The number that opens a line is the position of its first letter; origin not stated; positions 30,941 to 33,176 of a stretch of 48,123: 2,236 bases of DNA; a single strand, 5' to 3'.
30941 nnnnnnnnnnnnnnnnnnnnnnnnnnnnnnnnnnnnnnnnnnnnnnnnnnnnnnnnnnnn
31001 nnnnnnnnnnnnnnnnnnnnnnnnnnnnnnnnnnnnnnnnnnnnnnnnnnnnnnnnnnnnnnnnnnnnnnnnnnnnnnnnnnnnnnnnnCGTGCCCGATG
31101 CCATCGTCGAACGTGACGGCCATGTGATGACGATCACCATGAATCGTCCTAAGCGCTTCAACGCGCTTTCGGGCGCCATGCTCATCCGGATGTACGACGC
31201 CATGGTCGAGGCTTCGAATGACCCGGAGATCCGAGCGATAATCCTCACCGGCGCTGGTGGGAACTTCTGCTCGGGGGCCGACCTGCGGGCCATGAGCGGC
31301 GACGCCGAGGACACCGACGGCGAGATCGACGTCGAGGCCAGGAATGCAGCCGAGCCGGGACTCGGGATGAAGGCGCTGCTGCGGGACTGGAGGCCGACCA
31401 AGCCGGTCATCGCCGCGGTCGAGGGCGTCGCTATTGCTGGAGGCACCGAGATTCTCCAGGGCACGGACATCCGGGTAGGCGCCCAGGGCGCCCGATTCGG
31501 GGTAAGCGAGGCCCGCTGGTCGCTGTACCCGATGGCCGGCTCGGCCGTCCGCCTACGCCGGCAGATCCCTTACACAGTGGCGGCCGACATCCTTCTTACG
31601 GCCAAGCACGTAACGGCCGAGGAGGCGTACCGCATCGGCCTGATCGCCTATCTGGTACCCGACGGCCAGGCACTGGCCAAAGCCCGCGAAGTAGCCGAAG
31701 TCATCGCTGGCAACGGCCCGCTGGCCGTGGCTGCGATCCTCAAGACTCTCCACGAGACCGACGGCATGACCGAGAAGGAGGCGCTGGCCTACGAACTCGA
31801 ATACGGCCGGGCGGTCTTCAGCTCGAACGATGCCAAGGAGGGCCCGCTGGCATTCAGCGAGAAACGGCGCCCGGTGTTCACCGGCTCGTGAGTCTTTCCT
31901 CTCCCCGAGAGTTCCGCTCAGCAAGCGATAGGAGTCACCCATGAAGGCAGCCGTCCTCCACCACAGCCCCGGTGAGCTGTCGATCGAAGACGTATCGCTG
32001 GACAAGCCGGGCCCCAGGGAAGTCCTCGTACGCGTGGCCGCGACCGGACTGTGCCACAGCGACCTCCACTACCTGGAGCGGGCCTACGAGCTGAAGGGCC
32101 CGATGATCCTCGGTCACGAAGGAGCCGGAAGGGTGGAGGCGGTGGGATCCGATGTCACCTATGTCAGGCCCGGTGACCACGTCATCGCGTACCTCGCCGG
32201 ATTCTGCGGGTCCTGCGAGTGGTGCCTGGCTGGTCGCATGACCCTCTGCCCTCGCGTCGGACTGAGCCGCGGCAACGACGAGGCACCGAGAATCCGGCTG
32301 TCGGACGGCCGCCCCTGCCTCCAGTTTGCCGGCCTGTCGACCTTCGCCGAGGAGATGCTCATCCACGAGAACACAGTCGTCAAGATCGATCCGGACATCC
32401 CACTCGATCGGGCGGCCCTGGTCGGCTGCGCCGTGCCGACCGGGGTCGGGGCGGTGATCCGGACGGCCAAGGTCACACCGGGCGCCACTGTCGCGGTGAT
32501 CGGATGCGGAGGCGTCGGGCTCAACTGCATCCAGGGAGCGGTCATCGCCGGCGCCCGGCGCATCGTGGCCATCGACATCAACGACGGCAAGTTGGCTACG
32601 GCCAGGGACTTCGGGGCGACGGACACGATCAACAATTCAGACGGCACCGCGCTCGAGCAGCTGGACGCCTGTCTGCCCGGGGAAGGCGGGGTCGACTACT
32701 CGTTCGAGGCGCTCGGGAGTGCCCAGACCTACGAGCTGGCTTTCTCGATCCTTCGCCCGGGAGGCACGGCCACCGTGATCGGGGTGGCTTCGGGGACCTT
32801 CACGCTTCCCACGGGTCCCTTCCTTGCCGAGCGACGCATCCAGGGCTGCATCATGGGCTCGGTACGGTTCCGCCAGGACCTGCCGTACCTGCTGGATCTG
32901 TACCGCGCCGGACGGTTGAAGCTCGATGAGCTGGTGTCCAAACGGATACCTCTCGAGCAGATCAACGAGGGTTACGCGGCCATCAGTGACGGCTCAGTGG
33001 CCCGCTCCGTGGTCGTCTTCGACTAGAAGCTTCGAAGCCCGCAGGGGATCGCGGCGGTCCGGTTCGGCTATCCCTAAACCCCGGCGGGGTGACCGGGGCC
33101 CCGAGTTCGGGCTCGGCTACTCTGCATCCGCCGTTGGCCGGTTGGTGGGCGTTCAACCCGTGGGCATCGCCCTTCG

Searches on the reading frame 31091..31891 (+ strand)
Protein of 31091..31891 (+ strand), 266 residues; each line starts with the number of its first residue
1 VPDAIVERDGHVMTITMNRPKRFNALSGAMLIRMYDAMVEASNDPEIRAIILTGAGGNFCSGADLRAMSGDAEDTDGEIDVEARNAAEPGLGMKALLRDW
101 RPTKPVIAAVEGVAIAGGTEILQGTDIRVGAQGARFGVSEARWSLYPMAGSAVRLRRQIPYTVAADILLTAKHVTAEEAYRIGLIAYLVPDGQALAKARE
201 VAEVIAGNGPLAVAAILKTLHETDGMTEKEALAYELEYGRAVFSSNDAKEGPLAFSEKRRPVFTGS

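Call 60: search_protein_families(library=ncbifam, proteins=[window:31091-31891:+], max_evalue=1e-40)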
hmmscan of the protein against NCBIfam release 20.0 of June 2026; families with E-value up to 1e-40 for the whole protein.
window:31091-31891:+ (266 aa): 25 families
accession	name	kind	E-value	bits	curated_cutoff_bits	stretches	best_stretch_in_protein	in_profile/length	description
NF005864.0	PRK07799.1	equivalog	3.2e-114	380.6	316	1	2-265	8-265/266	crotonase/enoyl-CoA hydratase family protein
NF051848.1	EnCoAHydtEchA19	equivalog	1.8e-105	352.2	400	1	4-265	2-257/258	enoyl-CoA hydratase EchA19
NF006100.0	PRK08252.1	subfamily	6.6e-65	219.2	282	1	5-265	6-253/254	crotonase/enoyl-CoA hydratase family protein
NF042430.2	EnCoAhydt_DpgD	equivalog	2.7e-49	167.9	400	1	7-265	2-257/258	enoyl-CoA-hydratase DpgD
NF005126.0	PRK06563.1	subfamily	2.7e-49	167.9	261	1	6-265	11-262/263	crotonase/enoyl-CoA hydratase family protein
NF006108.0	PRK08259.1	equivalog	2e-48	165.2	273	1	5-257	6-246/256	crotonase/enoyl-CoA hydratase family protein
NF004840.0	PRK06190.1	equivalog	2.8e-48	164.8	253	1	5-246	7-239/260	enoyl-CoA hydratase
NF004781.0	PRK06127.1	subfamily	1.3e-47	162.8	291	1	5-265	14-268/269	enoyl-CoA hydratase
NF046063.1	oxepin_alt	equivalog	5.8e-47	160.3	300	1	6-261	4-253/254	oxepin-CoA hydrolase, alternative type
NF006007.0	PRK08138.1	subfamily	1.6e-46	158.8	355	1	10-265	16-260/261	enoyl-CoA hydratase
NF004475.0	PRK05809.1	subfamily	4.6e-46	157.4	394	1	4-264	6-258/260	short-chain-enoyl-CoA hydratase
NF005073.0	PRK06495.1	subfamily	9.3e-46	156.2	296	1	8-265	10-256/257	enoyl-CoA hydratase/isomerase family protein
NF005802.0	PRK07657.1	equivalog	7.1e-45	153.6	363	1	9-265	11-259/260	enoyl-CoA hydratase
NF004517.0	PRK05862.1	equivalog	1.1e-44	152.9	396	1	4-264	6-255/257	enoyl-CoA hydratase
NF005700.0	PRK07511.1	subfamily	1.6e-44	152.5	274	1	7-264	8-259/260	enoyl-CoA hydratase family protein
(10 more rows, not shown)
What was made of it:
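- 31091..31891 (+): Intact EchA19-like enoyl-CoA hydratase (266 aa). Candidate hydratase supplying the 3-hydroxyacyl-CoA substrate. Call 60: NF005864 (PRK07799) 381 bits against 316; EchA19 model 352 bits (below its 400 cut-off).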

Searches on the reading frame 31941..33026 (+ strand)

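Call 60: search_protein_families(library=ncbifam, proteins=[window:31941-33026:+], max_evalue=1e-40)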
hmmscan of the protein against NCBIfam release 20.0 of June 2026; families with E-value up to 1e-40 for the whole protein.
window:31941-33026:+ (361 aa): 4 families
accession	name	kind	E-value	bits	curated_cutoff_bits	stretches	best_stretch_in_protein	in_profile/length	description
TIGR03989.1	Rxyl_3153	subfamily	2.9e-97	326.3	440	1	2-360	3-370/370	NDMA-dependent alcohol dehydrogenase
TIGR02818.1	adh_III_F_hyde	equivalog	1.3e-87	294.3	543.95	1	2-359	3-367/368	S-(hydroxymethyl)glutathione dehydrogenase/class III alcohol dehydrogenase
TIGR03451.1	mycoS_dep_FDH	equivalog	1.5e-81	274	512.9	1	11-360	12-358/358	S-(hydroxymethyl)mycothiol dehydrogenase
NF041097.1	keto_inos_dh_IolM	equivalog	1.5e-41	142.3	450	0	11-358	38-387/389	scyllo-inosose 3-dehydrogenase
